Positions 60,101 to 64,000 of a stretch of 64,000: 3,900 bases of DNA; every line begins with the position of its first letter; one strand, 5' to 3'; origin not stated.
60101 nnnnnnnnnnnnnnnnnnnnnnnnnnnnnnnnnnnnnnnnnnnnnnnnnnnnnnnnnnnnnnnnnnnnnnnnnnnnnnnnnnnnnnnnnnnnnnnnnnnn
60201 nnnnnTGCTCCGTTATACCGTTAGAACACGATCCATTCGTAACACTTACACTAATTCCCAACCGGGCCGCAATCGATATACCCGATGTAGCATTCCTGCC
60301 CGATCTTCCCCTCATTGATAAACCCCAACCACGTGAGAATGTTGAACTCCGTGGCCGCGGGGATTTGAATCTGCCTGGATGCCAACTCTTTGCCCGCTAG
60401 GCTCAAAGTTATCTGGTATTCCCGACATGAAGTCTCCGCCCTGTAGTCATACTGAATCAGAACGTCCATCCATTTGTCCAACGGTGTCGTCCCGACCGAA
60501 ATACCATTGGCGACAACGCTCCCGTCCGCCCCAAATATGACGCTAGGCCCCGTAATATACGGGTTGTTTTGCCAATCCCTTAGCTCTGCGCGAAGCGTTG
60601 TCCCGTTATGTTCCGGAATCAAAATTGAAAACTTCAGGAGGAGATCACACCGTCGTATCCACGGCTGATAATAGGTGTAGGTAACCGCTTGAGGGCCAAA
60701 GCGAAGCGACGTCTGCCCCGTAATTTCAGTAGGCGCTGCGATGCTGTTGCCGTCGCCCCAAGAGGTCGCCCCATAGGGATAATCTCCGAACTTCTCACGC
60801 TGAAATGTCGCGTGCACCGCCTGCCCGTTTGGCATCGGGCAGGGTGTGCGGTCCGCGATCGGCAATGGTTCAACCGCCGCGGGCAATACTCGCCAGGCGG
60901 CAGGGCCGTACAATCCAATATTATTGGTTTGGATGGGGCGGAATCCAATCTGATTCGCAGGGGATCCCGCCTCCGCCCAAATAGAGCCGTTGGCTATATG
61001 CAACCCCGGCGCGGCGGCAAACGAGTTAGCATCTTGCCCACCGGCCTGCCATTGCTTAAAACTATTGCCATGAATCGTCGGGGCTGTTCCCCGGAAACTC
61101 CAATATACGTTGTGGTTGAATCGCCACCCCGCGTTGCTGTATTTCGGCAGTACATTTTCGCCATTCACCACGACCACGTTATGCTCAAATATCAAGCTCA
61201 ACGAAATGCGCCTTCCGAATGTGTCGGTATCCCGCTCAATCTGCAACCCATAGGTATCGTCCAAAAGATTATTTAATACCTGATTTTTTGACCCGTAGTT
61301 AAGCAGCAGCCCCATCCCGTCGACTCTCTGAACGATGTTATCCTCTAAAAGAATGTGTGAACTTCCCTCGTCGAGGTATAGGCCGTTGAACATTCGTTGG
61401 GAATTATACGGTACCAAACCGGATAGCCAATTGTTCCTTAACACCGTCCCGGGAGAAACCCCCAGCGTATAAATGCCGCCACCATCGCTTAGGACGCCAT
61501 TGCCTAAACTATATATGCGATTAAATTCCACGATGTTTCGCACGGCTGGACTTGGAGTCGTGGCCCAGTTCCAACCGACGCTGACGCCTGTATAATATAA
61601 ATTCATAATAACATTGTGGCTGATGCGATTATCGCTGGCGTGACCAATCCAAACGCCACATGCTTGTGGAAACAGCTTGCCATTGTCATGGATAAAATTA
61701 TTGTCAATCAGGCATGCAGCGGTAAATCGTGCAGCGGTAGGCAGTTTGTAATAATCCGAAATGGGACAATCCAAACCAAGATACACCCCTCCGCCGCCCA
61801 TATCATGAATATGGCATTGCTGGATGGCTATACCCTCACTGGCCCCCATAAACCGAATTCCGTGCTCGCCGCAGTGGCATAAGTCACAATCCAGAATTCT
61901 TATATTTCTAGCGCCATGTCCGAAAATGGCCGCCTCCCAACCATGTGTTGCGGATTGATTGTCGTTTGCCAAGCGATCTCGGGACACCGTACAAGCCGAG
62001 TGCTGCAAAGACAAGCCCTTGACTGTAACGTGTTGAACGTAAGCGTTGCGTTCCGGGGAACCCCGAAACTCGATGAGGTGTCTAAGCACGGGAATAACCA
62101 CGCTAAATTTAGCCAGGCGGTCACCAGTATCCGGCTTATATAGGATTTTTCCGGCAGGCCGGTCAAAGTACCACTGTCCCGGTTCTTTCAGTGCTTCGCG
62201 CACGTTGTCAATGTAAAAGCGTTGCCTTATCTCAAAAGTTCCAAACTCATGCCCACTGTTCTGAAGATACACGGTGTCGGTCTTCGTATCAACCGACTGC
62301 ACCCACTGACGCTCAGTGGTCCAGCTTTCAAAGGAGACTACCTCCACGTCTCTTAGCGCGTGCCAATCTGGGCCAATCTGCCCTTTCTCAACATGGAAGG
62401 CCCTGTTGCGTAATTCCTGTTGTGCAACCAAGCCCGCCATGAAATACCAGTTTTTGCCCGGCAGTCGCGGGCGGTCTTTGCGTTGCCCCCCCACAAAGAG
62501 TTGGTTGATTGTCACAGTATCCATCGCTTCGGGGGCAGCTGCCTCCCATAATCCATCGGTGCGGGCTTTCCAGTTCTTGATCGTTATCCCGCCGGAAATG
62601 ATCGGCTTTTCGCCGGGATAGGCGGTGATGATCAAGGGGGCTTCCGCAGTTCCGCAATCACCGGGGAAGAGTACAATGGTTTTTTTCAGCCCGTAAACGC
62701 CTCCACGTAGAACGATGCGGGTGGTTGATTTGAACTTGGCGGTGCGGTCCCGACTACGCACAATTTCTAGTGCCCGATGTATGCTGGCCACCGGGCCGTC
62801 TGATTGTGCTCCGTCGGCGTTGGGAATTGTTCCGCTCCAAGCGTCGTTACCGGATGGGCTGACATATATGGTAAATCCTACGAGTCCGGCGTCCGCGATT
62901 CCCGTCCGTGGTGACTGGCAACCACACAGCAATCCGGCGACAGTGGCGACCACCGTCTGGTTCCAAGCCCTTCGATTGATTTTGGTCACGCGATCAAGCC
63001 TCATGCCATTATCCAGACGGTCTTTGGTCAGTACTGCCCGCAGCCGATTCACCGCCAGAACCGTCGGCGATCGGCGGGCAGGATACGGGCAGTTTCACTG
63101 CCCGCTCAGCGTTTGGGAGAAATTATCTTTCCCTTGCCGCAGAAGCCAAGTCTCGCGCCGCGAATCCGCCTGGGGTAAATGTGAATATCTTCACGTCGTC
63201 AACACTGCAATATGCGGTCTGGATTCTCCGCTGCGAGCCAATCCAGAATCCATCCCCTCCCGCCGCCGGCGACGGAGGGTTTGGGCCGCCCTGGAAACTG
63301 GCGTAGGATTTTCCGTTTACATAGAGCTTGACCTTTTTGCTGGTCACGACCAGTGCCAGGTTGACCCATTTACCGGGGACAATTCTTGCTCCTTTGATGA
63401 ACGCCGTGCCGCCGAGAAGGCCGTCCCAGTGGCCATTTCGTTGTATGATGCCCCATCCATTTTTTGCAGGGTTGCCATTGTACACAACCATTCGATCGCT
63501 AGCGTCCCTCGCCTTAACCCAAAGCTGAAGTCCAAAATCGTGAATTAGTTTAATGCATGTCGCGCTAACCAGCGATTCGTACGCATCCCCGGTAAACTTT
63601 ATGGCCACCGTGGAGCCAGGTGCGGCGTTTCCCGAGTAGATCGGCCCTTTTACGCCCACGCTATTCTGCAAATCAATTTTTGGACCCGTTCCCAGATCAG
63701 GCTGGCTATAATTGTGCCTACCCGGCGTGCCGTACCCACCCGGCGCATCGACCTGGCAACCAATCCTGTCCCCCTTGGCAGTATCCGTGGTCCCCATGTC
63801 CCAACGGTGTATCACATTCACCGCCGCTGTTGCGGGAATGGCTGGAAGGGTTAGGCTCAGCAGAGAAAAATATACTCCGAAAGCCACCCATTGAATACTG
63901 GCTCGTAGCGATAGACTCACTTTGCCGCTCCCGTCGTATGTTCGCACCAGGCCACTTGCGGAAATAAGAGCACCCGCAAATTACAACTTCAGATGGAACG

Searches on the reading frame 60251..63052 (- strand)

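Call 34: search_protein_families(library=pfam, proteins=[window:60251-63052:-], max_evalue=0.00001)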
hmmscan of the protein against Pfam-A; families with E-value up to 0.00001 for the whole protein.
window:60251-63052:- (933 aa): 2 families
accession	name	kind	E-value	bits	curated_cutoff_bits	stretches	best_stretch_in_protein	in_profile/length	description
PF13229.12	Beta_helix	-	3e-17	63.1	25.9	1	445-606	9-145/158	Right handed beta helix region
PF05048.19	NosD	-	2.9e-07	30.6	23.6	0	447-604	49-177/212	Periplasmic copper-binding protein (NosD)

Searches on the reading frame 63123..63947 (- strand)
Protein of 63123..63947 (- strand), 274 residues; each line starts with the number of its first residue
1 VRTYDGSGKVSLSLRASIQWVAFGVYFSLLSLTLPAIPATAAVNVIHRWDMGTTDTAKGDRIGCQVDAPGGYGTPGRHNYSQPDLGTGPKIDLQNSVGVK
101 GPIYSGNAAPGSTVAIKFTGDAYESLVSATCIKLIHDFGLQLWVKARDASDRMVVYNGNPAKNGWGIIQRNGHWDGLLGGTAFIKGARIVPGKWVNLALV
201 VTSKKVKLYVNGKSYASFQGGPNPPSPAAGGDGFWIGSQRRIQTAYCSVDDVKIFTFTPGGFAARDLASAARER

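Call 34: search_protein_families(library=pfam, proteins=[window:63123-63947:-], max_evalue=0.00001)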
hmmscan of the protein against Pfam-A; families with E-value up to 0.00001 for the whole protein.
window:63123-63947:- (274 aa): 1 family
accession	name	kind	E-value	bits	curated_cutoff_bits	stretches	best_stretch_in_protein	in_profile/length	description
PF13385.13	Laminin_G_3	-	2.8e-12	47.4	27.6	1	122-256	5-142/151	Concanavalin A-like lectin/glucanases superfamily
